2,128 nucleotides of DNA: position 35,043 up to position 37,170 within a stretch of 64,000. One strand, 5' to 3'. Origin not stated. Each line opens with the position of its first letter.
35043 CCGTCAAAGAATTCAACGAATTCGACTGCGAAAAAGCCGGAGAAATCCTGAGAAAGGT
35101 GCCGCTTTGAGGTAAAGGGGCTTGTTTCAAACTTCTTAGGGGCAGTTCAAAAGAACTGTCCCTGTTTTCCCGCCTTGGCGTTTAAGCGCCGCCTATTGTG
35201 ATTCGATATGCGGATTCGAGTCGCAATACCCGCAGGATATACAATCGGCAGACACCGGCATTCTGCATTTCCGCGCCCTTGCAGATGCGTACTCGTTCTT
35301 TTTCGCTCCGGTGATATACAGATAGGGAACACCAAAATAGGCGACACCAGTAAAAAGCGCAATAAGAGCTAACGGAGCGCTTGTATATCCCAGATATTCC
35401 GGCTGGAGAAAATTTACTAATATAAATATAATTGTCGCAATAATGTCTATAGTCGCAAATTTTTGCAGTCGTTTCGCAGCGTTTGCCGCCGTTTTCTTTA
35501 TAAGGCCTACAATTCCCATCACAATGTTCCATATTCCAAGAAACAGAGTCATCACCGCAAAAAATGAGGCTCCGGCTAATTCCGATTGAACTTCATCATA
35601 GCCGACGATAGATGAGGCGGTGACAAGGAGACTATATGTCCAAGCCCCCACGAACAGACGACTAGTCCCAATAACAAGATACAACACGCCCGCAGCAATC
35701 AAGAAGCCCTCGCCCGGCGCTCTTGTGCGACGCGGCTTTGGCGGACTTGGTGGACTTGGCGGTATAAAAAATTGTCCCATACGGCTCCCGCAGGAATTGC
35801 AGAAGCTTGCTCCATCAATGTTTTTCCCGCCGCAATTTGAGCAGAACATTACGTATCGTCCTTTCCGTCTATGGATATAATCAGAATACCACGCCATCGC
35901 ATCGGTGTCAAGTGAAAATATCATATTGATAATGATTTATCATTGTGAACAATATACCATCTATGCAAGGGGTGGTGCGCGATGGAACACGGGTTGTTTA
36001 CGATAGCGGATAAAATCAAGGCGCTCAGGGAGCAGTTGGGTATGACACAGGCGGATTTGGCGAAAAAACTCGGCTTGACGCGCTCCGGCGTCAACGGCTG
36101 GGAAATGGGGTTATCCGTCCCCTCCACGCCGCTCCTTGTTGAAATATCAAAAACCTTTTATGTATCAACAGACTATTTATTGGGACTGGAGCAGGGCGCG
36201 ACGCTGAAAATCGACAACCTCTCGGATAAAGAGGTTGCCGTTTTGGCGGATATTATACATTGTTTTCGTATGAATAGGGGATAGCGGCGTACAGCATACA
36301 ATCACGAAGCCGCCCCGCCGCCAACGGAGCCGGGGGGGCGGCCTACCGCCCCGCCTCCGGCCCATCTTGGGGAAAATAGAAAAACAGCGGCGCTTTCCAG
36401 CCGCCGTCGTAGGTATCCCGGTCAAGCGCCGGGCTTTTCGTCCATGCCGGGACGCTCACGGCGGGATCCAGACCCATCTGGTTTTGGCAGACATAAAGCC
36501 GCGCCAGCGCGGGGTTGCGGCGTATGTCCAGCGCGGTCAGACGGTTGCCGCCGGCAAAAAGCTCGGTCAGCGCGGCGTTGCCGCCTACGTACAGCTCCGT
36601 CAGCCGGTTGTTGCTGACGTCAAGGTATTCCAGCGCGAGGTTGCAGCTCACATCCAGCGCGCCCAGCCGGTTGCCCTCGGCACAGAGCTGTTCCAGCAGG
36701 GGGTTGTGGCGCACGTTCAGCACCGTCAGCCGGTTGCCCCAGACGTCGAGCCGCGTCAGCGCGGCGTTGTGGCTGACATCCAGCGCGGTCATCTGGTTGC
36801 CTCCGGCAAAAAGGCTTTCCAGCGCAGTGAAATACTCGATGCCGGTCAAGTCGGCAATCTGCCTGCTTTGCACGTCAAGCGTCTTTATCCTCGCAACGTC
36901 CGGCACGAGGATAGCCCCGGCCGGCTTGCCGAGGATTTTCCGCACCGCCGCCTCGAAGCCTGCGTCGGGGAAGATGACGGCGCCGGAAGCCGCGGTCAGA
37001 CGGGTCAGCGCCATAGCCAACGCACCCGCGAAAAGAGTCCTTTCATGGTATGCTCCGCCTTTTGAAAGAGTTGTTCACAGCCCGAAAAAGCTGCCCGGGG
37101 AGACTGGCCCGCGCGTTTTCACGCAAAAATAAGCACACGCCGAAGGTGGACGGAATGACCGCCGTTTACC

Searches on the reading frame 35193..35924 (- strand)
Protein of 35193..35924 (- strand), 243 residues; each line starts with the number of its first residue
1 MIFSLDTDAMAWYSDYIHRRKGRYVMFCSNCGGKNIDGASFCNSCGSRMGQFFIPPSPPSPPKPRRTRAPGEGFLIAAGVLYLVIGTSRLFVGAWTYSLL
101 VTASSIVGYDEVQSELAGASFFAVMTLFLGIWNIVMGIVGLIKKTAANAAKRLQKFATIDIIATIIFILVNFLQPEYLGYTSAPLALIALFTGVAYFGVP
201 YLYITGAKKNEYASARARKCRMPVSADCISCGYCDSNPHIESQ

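Call 12: search_protein_families(library=pfam, proteins=[window:35193-35924:-])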
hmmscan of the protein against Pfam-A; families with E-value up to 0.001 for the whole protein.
window:35193-35924:- (243 aa): 1 family
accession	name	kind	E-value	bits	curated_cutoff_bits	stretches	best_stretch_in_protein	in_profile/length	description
PF13240.11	Zn_Ribbon_1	-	2.2e-05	24.5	25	1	27-48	1-22/23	zinc-ribbon domain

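Call 45: find_homologous_proteins(query=window:35193-35924:-, max_evalue=1e-10)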
Query window:35193-35924:- (243 aa): 1 proteins with E <= 1e-10 among 2943 candidates.
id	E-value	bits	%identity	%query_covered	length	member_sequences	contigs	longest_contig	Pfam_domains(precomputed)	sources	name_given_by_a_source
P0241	5.1e-142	489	100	90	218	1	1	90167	PF13240.12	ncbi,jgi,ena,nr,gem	ncbi:MAG: hypothetical protein FWG72_04405 [Oscillospiraceae bacterium]|nr:hypothetical protein [Osc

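Call 70: find_encoding_contigs(protein=P0241, flank=5000, max_places=10)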
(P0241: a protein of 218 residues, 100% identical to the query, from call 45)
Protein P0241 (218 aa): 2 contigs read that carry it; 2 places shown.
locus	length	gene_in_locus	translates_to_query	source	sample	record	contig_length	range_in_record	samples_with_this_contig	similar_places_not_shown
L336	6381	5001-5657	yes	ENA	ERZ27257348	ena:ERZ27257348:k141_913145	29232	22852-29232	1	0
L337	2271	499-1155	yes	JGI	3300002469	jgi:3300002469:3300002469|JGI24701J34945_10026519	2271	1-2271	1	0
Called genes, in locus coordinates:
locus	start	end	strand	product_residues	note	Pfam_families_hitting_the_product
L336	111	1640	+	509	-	PF00395:SLH (weak)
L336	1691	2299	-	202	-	PF00436:SSB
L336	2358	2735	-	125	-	-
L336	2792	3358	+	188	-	PF02659:Mntp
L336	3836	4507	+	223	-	PF00560:LRR_1 (faint), PF12799:LRR_4 (faint), PF13855:LRR_8 (faint)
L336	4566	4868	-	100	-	PF13560:HTH_31, PF12844:HTH_19, PF01381:HTH_3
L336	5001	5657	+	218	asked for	PF13240:Zn_Ribbon_1 (weak)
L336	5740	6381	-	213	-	?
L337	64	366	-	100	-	PF13560:HTH_31, PF12844:HTH_19, PF01381:HTH_3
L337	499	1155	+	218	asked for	PF13240:Zn_Ribbon_1 (weak)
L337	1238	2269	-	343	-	?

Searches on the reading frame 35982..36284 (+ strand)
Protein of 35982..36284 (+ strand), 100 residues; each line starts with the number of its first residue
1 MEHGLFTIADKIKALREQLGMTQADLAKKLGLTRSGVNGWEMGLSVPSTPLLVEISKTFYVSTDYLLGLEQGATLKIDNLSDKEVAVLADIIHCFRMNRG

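Call 55: search_protein_families(library=pfam, proteins=[window:35982-36284:+], max_evalue=0.1)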
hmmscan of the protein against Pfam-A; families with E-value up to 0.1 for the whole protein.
window:35982-36284:+ (100 aa): 15 families
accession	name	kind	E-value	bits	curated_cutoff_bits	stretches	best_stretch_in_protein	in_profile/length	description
PF01381.28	HTH_3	-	5.7e-16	58.7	23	1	12-66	1-55/55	Helix-turn-helix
PF12844.13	HTH_19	-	1.7e-08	34.7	30.2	1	11-70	3-62/64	Helix-turn-helix domain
PF13560.12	HTH_31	-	2.2e-08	34.7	27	1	9-55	3-50/64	Helix-turn-helix domain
PF13412.12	HTH_24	-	0.0012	18.8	21.9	1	13-38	10-35/48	Winged helix-turn-helix DNA-binding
PF17762.8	HTH_ParB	-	0.0031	18.1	22.6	1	8-37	8-37/102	ParB HTH domain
PF13443.12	HTH_26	-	0.0045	17.7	22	1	11-59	1-50/63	Cro/C1-type HTH DNA-binding domain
PF12802.13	MarR_2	-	0.013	16.1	27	1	15-38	14-38/61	MarR family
PF13545.12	HTH_Crp_2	-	0.022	15.1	27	1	16-38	18-40/70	Crp-like helix-turn-helix domain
PF20432.4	Xre-like-HTH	-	0.034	14.9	25.8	1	12-35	15-38/63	Antitoxin Xre-like helix-turn-helix domain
PF08281.18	Sigma70_r4_2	-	0.036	14.1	25.7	1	15-38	21-44/54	Sigma-70, region 4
PF13744.12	HTH_37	-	0.041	14.1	27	0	8-38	19-49/80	Helix-turn-helix domain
PF13413.12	HTH_25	-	0.054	13.8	24.6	0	13-34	3-24/62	Helix-turn-helix domain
PF13384.12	HTH_23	-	0.076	13.3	24.6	0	14-38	13-35/50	Homeodomain-like domain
PF01047.28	MarR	-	0.084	13.2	24.6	0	15-37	12-34/59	MarR family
PF22495.2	HTH_92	-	0.097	12.4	27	0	13-48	1-36/45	RsaL-like HTH domain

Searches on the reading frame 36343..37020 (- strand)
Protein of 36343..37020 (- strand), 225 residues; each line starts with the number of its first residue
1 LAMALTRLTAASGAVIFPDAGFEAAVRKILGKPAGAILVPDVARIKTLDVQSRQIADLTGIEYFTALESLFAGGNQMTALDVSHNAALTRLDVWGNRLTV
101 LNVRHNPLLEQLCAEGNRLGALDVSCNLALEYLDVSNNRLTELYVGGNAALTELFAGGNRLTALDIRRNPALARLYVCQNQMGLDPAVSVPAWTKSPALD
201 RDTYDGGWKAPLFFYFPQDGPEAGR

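Call 12: search_protein_families(library=pfam, proteins=[window:36343-37020:-])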
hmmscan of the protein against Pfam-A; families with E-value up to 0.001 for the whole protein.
window:36343-37020:- (225 aa): 4 families
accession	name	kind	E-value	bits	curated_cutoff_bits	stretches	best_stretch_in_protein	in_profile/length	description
PF12799.13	LRR_4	-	7.7e-13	48.7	27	0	66-98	2-36/44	Leucine Rich repeats (2 copies)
PF00560.39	LRR_1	-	4.3e-07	29.2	20.6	0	130-142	2-14/23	Leucine Rich Repeat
PF13855.12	LRR_8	-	2.2e-06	27.8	27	0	129-161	26-61/61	Leucine rich repeat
PF23952.1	LRR_EndoS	-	3.4e-05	24.5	27.9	1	45-138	25-116/116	Endo-beta-N-acetylglucosaminidase EndoS LRR domain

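Call 14: find_homologous_proteins(query=window:36343-37020:-, max_evalue=1e-10)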
Query window:36343-37020:- (225 aa): 450 proteins with E <= 1e-10 among 4031 candidates; the best 120 are listed.
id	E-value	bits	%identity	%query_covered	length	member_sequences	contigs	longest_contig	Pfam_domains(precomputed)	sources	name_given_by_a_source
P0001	4.6e-144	495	100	99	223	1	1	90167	PF00560.40,PF12799.14,PF13855.13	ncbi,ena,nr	ncbi:MAG: hypothetical protein FWG72_04415 [Oscillospiraceae bacterium]|nr:hypothetical protein [Osc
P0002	2.0e-55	206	43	65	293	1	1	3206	PF12799.14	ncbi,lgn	-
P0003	2.1e-52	196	47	89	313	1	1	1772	PF12799.14,PF23952.2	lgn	-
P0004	4.2e-50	188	46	74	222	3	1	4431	PF12799.14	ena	-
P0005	8.6e-48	181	49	74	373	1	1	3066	PF00560.40,PF12799.14,PF13855.13,PF23952.2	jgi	jgi:Leucine-rich repeat (LRR) protein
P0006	1.0e-46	177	47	80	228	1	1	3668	PF12799.14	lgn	-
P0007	2.9e-46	176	41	83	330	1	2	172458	PF00560.40,PF12799.14,PF13855.13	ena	-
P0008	1.0e-45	174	44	77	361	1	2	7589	PF13004.14,PF12799.14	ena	-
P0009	1.2e-45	174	38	81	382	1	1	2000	PF12799.14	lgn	-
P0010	1.0e-44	171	43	67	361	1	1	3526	PF12799.14,PF08309.18,PF23952.2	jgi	jgi:Leucine-rich repeat (LRR) protein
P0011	1.6e-44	170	44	74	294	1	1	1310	PF12799.14,PF25013.1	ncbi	-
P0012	5.2e-44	168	46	75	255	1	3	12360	PF00560.40,PF12799.14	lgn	-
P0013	8.3e-44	168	41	74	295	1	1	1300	PF12799.14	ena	-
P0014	1.3e-43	167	45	74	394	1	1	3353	PF12799.14,PF23952.2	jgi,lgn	-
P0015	1.9e-43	166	44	66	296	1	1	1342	PF12799.14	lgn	-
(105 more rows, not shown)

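Call 69: find_encoding_contigs(protein=P0001, flank=4000, max_places=10)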
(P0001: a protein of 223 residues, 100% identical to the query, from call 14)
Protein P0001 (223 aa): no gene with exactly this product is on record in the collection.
